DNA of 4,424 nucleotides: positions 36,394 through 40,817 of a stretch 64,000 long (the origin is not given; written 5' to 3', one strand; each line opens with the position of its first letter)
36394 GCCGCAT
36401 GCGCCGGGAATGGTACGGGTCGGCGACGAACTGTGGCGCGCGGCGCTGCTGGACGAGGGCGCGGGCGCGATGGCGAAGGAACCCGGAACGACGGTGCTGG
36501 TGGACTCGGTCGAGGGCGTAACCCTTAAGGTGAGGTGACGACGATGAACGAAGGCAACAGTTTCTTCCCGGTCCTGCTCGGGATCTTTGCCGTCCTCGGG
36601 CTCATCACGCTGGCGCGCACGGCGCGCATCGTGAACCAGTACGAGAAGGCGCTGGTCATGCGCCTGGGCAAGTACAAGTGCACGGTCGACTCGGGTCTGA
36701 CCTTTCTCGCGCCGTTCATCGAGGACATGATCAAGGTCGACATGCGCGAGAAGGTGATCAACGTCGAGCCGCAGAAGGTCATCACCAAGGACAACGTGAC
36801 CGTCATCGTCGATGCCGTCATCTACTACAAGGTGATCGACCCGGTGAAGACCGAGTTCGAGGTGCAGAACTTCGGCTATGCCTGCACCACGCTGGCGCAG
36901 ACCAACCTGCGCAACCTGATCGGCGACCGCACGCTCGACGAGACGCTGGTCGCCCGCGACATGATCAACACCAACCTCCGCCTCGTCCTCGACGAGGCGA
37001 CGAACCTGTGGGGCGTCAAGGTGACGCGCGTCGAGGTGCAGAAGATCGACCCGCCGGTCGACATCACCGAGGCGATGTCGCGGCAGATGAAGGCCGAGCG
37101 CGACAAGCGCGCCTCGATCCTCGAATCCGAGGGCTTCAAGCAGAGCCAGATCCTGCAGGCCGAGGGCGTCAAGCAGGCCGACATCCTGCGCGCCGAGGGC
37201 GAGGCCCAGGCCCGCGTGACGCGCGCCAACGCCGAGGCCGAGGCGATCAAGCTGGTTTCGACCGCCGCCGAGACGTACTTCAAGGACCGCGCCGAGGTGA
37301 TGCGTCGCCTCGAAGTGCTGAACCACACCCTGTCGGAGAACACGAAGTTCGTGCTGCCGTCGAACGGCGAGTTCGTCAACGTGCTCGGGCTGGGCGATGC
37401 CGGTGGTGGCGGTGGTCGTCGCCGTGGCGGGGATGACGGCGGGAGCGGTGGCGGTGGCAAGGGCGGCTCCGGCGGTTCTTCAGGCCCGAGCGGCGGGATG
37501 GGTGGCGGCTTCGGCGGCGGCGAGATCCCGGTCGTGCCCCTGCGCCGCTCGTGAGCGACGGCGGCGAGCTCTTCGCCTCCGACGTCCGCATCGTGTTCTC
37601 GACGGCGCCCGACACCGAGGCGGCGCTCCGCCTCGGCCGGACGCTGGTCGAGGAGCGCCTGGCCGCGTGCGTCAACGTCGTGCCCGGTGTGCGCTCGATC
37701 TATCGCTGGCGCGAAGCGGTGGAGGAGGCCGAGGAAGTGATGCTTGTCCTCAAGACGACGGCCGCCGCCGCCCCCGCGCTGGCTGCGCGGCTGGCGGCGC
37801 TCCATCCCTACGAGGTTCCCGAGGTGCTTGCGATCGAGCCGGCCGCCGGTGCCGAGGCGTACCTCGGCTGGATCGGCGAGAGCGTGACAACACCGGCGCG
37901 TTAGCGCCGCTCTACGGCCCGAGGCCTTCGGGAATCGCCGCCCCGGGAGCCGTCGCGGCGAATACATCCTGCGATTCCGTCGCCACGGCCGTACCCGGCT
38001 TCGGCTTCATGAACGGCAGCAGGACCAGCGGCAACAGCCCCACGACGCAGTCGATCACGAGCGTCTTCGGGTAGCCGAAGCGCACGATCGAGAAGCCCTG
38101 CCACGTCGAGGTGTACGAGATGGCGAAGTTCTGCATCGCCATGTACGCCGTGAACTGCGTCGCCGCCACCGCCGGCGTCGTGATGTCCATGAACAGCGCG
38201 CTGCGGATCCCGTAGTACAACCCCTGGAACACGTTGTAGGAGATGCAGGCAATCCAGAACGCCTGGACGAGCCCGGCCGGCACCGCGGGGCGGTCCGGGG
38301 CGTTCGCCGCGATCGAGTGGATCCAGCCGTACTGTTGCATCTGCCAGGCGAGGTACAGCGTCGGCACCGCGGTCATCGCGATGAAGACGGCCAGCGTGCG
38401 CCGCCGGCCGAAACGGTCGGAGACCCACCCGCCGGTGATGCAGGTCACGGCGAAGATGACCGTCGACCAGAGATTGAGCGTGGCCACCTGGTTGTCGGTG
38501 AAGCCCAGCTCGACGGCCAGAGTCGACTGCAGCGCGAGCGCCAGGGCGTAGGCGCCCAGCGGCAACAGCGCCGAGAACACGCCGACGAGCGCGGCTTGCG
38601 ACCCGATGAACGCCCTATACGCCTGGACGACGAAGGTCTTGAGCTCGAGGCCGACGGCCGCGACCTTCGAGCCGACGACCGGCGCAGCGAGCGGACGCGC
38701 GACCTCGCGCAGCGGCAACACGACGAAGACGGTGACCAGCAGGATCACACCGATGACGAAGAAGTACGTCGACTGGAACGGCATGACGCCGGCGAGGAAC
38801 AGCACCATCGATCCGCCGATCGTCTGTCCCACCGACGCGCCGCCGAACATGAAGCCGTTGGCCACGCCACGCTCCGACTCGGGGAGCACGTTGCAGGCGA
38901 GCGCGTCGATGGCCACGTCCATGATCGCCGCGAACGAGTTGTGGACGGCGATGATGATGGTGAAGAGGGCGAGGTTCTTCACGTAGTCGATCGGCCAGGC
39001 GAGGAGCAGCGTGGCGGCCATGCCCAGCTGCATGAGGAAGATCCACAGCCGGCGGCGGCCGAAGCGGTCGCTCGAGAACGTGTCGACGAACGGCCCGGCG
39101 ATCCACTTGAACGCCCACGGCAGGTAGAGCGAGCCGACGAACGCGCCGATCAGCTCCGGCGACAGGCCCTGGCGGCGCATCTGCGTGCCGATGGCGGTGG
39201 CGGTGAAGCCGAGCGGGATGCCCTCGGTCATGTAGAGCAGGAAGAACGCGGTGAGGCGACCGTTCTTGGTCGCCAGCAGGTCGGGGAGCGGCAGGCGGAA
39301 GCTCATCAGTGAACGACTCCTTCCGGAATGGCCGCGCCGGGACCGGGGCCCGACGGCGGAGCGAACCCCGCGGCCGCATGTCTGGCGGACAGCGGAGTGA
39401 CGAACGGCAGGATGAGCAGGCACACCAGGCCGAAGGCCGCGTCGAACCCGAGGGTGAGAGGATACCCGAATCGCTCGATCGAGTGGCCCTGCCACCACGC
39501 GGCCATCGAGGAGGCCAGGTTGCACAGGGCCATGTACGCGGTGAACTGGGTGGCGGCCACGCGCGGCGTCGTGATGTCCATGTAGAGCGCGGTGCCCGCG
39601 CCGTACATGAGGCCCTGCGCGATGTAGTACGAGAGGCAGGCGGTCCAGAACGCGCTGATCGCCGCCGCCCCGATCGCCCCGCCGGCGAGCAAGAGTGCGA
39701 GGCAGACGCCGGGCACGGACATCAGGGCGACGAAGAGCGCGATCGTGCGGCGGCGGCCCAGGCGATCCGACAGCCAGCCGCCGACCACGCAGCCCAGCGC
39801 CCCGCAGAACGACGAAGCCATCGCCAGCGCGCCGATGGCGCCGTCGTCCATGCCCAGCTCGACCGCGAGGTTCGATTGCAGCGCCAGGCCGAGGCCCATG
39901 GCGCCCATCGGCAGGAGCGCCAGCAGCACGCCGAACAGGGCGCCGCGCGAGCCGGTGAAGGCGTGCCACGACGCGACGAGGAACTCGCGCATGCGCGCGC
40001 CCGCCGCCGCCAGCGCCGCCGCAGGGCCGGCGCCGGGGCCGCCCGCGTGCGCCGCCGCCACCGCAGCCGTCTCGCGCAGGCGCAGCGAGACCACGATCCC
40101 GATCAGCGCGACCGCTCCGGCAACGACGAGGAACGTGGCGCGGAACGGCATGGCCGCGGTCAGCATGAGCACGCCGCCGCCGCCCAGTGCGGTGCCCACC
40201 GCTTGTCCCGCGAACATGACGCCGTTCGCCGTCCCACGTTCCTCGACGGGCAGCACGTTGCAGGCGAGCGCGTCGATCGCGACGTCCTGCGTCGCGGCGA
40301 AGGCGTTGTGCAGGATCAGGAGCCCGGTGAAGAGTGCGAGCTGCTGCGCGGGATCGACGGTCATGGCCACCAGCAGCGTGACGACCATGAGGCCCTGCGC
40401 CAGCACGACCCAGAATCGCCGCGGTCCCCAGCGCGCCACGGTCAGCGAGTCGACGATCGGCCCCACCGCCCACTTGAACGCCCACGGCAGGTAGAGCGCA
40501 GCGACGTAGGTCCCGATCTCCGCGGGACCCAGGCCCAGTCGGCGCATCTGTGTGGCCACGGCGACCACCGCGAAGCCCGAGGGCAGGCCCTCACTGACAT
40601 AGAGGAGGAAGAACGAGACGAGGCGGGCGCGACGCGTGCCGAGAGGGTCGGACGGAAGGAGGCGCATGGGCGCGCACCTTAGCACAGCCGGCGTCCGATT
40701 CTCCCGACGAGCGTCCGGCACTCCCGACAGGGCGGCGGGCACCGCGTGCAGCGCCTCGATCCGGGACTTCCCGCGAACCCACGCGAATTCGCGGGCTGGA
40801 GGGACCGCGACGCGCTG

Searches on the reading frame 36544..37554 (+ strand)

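Call 83: search_protein_families(library=pfam, proteins=[window:36544-37554:+], max_evalue=1e-8)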
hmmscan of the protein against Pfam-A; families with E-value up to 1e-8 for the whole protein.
window:36544-37554:+ (336 aa): 1 family
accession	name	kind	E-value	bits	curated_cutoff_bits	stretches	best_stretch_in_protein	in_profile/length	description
PF01145.31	Band_7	-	6.8e-36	124.4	23.6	1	29-196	2-173/176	SPFH domain / Band 7 family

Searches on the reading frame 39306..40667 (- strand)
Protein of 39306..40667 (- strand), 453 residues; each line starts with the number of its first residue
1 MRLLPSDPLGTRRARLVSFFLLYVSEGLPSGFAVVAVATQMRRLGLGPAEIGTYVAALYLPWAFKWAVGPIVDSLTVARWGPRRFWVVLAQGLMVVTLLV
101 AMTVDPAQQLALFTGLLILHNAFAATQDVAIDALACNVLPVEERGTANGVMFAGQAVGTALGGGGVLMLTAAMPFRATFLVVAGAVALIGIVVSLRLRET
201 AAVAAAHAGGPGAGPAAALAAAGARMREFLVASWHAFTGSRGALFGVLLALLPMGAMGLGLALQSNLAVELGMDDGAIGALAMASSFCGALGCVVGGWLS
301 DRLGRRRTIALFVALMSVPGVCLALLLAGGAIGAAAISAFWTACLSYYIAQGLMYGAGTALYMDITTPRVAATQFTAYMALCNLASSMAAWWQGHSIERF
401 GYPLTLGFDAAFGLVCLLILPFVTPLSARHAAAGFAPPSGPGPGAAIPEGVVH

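Call 14: search_protein_families(library=pfam, proteins=[window:39306-40667:-])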
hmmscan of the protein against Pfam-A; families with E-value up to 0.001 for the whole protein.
window:39306-40667:- (453 aa): 3 families
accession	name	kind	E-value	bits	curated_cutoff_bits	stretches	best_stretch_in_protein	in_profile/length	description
PF07690.21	MFS_1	-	4.3e-34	118.4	33.4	2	20-389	2-346/347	Major Facilitator Superfamily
PF03092.22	BT1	-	5.4e-08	32.4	22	1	30-239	5-214/432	BT1 family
PF13000.13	Acatn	-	6.4e-07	28.7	23.7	1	21-161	7-169/546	Acetyl-coenzyme A transporter 1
